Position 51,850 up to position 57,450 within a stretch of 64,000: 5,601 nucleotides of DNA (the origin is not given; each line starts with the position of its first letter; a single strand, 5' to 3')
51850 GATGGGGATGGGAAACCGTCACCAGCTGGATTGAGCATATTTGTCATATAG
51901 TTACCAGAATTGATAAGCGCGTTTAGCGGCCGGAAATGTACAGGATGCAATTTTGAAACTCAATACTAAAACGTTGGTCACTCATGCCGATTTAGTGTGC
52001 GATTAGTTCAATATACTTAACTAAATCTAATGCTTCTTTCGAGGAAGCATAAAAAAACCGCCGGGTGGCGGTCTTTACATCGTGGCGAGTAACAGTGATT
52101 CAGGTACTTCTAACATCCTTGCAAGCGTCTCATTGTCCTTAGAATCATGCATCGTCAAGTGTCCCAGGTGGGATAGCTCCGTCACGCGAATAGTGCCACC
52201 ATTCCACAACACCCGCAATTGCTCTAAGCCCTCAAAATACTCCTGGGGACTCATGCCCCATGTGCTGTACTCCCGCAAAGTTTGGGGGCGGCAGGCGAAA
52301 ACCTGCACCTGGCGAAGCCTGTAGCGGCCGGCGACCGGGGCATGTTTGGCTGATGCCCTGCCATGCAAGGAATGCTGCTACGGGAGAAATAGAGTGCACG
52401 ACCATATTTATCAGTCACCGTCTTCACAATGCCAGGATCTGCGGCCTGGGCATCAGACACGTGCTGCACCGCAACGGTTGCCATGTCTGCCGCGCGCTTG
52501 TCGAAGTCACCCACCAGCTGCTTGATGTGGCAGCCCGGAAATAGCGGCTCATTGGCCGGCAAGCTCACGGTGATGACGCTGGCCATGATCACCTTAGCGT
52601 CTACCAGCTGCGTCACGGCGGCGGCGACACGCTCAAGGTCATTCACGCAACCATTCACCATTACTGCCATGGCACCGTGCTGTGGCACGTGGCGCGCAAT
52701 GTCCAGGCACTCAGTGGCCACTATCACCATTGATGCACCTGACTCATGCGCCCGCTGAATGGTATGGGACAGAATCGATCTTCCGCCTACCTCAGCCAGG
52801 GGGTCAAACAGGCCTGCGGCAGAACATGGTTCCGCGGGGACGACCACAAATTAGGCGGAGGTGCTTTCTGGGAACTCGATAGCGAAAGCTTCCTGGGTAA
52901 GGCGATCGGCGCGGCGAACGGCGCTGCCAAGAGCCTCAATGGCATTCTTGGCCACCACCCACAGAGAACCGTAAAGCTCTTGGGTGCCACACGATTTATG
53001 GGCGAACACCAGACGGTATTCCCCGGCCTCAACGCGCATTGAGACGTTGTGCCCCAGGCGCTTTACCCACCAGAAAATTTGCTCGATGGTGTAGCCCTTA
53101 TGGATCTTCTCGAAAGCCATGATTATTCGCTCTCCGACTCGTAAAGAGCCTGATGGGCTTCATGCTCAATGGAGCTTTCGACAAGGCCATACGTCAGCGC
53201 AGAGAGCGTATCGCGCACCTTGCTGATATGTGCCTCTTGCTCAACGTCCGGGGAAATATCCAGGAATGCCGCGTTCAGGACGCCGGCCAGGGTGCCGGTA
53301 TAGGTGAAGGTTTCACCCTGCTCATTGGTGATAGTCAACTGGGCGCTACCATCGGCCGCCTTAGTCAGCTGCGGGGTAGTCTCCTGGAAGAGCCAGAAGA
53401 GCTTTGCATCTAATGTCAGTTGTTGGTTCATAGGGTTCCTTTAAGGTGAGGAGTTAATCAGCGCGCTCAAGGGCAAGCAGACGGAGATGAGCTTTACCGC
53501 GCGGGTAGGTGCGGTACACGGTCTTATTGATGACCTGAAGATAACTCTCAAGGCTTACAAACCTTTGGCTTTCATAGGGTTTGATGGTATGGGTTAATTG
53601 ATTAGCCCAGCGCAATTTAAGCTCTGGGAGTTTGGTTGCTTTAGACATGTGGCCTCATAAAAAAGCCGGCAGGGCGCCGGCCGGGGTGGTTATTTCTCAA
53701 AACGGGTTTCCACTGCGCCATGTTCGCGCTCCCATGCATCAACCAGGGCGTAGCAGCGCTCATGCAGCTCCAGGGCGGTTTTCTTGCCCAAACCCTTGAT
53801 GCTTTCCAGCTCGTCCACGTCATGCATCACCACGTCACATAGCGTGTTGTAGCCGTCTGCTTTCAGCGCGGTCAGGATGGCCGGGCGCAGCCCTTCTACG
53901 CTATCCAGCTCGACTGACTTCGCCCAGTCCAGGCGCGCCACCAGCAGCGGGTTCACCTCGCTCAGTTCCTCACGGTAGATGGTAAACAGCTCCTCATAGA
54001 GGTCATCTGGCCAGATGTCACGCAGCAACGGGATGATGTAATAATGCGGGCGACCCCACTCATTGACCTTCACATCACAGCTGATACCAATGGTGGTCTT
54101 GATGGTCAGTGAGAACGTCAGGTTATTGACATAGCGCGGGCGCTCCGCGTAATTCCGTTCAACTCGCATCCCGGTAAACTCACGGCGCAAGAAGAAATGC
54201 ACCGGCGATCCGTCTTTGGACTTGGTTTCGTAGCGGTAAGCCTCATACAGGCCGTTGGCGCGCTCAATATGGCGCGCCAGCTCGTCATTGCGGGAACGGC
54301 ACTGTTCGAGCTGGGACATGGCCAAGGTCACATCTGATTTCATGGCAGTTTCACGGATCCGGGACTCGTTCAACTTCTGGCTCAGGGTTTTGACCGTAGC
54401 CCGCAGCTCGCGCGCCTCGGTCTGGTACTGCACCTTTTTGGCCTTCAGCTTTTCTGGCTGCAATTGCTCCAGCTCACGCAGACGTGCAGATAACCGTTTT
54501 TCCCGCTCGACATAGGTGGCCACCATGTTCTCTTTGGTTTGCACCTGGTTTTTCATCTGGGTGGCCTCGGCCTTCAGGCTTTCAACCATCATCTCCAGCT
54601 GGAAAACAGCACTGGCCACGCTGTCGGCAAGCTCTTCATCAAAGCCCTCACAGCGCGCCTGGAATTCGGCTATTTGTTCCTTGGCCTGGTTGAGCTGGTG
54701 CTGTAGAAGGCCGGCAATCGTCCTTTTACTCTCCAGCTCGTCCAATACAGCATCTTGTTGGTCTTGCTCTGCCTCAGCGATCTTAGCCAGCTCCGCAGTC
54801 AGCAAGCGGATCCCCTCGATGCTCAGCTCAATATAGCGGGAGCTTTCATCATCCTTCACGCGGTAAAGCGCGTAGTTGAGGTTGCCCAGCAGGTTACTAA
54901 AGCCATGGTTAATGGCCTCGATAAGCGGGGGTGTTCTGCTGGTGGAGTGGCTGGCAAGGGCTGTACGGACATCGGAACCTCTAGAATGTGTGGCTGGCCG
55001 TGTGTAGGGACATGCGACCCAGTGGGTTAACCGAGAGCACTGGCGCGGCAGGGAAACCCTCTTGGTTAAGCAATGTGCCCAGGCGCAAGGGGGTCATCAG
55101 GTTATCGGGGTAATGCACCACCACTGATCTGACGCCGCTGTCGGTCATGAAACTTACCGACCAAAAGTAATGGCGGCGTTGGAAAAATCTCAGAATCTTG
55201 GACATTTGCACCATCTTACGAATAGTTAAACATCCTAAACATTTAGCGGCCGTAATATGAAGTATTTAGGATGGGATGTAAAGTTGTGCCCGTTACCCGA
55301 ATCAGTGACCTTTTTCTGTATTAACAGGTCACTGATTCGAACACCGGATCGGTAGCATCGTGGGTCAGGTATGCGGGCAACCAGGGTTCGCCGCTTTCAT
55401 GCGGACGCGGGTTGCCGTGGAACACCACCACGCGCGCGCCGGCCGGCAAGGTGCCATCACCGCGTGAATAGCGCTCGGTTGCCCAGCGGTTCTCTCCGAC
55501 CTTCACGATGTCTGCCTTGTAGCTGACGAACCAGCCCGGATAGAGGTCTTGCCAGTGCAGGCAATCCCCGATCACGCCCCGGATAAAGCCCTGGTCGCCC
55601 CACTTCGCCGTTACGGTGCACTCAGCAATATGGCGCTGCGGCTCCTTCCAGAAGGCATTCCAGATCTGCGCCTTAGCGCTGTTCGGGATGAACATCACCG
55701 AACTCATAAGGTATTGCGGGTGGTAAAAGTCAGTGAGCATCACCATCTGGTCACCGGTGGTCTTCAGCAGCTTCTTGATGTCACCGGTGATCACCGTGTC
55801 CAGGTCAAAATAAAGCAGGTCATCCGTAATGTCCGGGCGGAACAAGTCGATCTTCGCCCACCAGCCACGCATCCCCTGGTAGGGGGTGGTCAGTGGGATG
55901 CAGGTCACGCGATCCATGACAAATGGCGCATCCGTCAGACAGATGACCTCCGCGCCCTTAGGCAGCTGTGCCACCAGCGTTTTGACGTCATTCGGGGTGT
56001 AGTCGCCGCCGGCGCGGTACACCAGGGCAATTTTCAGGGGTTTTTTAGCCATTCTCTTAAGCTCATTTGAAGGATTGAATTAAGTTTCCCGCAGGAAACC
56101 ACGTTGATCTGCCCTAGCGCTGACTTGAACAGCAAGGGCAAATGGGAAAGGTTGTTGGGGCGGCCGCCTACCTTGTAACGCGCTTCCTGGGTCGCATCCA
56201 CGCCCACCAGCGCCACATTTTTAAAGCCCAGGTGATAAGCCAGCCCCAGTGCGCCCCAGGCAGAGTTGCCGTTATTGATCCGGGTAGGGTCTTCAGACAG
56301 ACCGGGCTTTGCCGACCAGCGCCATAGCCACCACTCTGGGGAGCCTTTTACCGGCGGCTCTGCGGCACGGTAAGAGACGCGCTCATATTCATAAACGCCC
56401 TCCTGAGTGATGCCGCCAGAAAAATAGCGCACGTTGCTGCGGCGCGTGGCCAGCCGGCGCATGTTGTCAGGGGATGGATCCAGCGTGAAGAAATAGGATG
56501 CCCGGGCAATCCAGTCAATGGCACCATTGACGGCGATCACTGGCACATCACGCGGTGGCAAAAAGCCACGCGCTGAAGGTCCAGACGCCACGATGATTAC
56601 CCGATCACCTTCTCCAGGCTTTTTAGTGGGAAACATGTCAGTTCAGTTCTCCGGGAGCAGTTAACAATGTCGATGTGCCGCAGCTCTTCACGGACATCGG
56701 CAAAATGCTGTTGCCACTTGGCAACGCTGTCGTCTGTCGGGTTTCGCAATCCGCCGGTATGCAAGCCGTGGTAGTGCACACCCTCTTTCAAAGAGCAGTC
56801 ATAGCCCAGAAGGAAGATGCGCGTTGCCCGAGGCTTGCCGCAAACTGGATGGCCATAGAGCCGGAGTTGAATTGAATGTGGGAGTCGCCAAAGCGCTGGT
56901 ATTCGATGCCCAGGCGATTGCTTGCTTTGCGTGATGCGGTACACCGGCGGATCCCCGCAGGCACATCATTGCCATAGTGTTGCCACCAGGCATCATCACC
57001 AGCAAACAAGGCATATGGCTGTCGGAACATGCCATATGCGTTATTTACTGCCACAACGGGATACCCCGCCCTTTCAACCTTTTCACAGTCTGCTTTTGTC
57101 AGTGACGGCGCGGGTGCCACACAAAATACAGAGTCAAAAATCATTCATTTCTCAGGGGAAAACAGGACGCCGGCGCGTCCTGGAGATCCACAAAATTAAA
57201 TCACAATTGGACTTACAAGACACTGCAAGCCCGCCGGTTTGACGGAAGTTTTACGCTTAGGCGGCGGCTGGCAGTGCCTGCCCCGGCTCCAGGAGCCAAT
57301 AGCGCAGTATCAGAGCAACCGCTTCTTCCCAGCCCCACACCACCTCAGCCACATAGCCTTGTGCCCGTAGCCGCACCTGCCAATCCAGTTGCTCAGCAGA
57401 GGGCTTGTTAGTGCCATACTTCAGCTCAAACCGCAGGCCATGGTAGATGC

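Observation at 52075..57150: Decaying sugar-activation / glycosyltransferase cluster (kdsB-like pseudogene, GT-A-like gene, MptE-like gene plus frameshifted paralog)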

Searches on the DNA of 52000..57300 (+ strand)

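Call 4: search_dna_similar(query=window:52000-57300:+, collection=phages, mode=near, max_rows=25)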
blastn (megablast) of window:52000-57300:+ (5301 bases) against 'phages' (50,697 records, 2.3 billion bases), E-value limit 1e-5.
No match.

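Call 5: search_dna_similar(query=window:52000-57300:+, collection=plasmids, mode=near, max_rows=25)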
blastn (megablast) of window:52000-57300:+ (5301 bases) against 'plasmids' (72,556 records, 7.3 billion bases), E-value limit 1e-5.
Records with a match: 1; places in all: 1; records where one place covers at least 80% of the query: 0.
Best place of each record, by identity: 60-80% 1.
By first word of the organism name: Pantoea 1.
By predicted mobility (MOB-suite, as given by PLSDB): non-mobilizable 1.
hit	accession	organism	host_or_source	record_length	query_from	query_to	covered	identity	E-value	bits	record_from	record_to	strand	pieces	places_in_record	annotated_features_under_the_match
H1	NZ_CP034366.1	Pantoea sp. CCBC3-3-1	Cotinus coggygria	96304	3382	5139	33%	75.3%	0e+0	815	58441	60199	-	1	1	hypothetical protein (x3)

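Call 6: get_annotated_region(hit=H1, flank=8000)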
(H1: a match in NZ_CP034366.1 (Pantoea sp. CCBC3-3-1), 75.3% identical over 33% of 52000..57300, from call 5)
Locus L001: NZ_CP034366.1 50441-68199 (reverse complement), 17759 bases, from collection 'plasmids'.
description: Pantoea sp. CCBC3-3-1 plasmid unnamed3, complete sequence
organism: Pantoea sp. CCBC3-3-1 (NCBI taxid 2490851)
taxonomy: Bacteria; Pseudomonadota; Gammaproteobacteria; Enterobacterales; Erwiniaceae; Pantoea; Pantoea sp. CCBC3-3-1
host: -; source: Cotinus coggygria; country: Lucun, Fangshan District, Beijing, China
typing (MOB-suite, as given by PLSDB): non-mobilizable; replicon rep_cluster_2159
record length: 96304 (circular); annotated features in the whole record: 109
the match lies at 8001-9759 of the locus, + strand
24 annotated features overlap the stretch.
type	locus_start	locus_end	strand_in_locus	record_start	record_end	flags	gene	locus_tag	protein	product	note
CDS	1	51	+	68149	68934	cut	-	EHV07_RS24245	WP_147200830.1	hypothetical protein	-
CDS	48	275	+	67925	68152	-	-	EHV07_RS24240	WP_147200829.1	helix-turn-helix domain-containing protein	-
CDS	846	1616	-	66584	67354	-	-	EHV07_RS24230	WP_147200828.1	hypothetical protein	-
CDS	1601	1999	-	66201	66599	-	-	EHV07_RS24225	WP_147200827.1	hypothetical protein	-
CDS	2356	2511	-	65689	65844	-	-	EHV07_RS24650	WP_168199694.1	hypothetical protein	-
CDS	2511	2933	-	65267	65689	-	-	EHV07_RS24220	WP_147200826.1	hypothetical protein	-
CDS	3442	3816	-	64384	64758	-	-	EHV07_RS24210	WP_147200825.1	hypothetical protein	-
CDS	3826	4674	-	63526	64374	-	-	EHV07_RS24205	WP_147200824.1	hypothetical protein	-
CDS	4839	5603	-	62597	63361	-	kdsB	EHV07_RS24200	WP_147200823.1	3-deoxy-manno-octulosonate cytidylyltransferase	GO:0009244 - lipopolysaccharide core region biosynthetic process [Evidence IEA]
CDS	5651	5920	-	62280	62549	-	-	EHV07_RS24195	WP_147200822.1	hypothetical protein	-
CDS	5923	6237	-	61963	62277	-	-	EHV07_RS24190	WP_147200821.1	hypothetical protein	-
CDS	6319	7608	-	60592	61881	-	-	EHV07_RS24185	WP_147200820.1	hypothetical protein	-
CDS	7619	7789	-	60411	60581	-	-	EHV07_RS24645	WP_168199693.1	hypothetical protein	-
CDS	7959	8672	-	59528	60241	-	-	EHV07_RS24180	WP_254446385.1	hypothetical protein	-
CDS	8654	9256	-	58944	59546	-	-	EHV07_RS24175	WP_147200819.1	hypothetical protein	-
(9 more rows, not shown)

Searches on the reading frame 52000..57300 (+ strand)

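Call 22: search_protein_families(library=ncbifam, proteins=[L001:4839-5603:-], max_evalue=0.01)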
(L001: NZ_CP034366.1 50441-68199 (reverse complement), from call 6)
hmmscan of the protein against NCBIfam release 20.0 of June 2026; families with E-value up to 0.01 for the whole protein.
L001:4839-5603:- (254 aa): 18 families
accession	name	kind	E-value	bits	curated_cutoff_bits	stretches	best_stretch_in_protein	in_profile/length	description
NF003952.0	PRK05450.1-5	subfamily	8e-77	257.8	193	1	10-253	4-245/250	3-deoxy-manno-octulosonate cytidylyltransferase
TIGR00466.1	kdsB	equivalog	1.2e-75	254.1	155.2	1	9-246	3-240/241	3-deoxy-manno-octulosonate cytidylyltransferase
NF009905.0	PRK13368.1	subfamily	9.6e-73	244.5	255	1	9-253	3-238/243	3-deoxy-manno-octulosonate cytidylyltransferase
NF003950.0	PRK05450.1-3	subfamily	8e-68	228.4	234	1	10-253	4-242/248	3-deoxy-manno-octulosonate cytidylyltransferase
NF003948.0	PRK05450.1-1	equivalog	1.2e-57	195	281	1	10-253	7-243/248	3-deoxy-manno-octulosonate cytidylyltransferase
TIGR03584.1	PseF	equivalog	5.1e-13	49.2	205.7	1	12-73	3-65/222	pseudaminic acid cytidylyltransferase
NF010938.0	PRK14358.1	equivalog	4.2e-07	28.9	500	1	8-135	7-137/481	bifunctional N-acetylglucosamine-1-phosphate uridyltransferase/glucosamine-1-phosphate acetyltransferase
NF010933.0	PRK14353.1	equivalog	2.3e-06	26.5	505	1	20-136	17-137/453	bifunctional UDP-N-acetylglucosamine diphosphorylase/glucosamine-1-phosphate N-acetyltransferase GlmU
TIGR01173.1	glmU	equivalog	1.1e-05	24.5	366.85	1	24-125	19-120/452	bifunctional UDP-N-acetylglucosamine diphosphorylase/glucosamine-1-phosphate N-acetyltransferase GlmU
TIGR03310.1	matur_MocA_YgfJ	equivalog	1.7e-05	24.9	186.45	1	11-133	2-126/188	molybdenum cofactor cytidylyltransferase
NF010935.0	PRK14355.1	equivalog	0.00023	19.9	718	1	24-134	22-130/459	bifunctional UDP-N-acetylglucosamine diphosphorylase/glucosamine-1-phosphate N-acetyltransferase GlmU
NF010932.0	PRK14352.1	equivalog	0.00036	19.3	611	1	24-128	25-132/488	bifunctional UDP-N-acetylglucosamine diphosphorylase/glucosamine-1-phosphate N-acetyltransferase GlmU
NF010934.1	PRK14354.1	equivalog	0.00081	18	450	1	24-132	18-124/447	bifunctional UDP-N-acetylglucosamine diphosphorylase/glucosamine-1-phosphate N-acetyltransferase GlmU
NF006986.0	PRK09451.1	equivalog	0.0013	17.6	725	1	18-134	15-133/456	bifunctional UDP-N-acetylglucosamine diphosphorylase/glucosamine-1-phosphate N-acetyltransferase GlmU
NF010939.0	PRK14359.1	equivalog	0.0033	16.1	592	1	23-121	20-117/430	bifunctional UDP-N-acetylglucosamine diphosphorylase/glucosamine-1-phosphate N-acetyltransferase GlmU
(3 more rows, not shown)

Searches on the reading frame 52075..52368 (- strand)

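Call 3: search_protein_families(library=pfam, proteins=[window:52075-52368:-], max_evalue=0.01)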
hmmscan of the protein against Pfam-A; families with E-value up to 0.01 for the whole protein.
window:52075-52368:- (97 aa): 1 family
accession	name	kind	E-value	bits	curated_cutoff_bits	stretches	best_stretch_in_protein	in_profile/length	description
PF02348.25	CTP_transf_3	-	0.0013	19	22.6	1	15-59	171-216/217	Cytidylyltransferase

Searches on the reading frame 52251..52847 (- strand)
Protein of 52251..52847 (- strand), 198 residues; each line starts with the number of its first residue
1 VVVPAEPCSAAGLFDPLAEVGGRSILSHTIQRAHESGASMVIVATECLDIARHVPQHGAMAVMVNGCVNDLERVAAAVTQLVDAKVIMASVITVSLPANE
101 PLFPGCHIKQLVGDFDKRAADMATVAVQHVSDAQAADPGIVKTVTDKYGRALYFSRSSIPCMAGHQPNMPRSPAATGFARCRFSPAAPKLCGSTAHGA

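Call 3: search_protein_families(library=pfam, proteins=[window:52251-52847:-], max_evalue=0.01)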
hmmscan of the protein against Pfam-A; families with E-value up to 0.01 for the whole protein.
window:52251-52847:- (198 aa): 2 families
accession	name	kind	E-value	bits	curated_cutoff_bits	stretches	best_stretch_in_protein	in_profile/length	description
PF02348.25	CTP_transf_3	-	1.4e-16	61.4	22.6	1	16-169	17-169/217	Cytidylyltransferase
PF12804.13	NTP_transf_3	-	0.0046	17.6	27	1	16-127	17-123/160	MobA-like NTP transferase domain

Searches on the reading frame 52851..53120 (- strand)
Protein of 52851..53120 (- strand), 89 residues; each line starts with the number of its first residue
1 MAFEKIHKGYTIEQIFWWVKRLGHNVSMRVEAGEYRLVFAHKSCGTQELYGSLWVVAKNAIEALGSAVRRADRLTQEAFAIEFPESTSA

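Call 3: search_protein_families(library=pfam, proteins=[window:52851-53120:-], max_evalue=0.01)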
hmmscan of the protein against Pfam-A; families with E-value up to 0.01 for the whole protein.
window:52851-53120:- (89 aa): 1 family
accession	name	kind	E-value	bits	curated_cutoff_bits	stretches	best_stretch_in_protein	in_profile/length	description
PF15425.12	DUF4627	-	0.0038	17.4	24.9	1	13-59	64-109/211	Domain of unknown function (DUF4627)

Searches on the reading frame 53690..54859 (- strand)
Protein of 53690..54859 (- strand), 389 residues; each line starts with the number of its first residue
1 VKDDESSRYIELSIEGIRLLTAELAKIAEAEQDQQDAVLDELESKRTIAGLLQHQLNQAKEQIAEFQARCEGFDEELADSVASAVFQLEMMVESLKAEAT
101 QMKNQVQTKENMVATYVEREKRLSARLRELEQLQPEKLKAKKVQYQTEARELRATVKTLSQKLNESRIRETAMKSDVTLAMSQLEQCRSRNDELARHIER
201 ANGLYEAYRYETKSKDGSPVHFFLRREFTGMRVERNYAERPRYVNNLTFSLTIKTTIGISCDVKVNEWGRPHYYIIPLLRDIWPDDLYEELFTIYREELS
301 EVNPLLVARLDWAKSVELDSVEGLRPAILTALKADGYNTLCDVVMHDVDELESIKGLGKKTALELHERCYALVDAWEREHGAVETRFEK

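Call 3: search_protein_families(library=pfam, proteins=[window:53690-54859:-], max_evalue=0.01)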
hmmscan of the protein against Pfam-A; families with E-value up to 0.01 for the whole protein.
window:53690-54859:- (389 aa): 3 families
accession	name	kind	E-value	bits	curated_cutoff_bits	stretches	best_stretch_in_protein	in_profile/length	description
PF14520.12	HHH_5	-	1.4e-08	35.5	27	1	317-366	3-52/57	Helix-hairpin-helix domain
PF03118.21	RNA_pol_A_CTD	-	8.7e-05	22.6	23.8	1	331-367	27-63/67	Bacterial RNA polymerase, alpha chain C terminal domain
PF00633.29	HHH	-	0.007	16.6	24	0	347-365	9-27/30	Helix-hairpin-helix motif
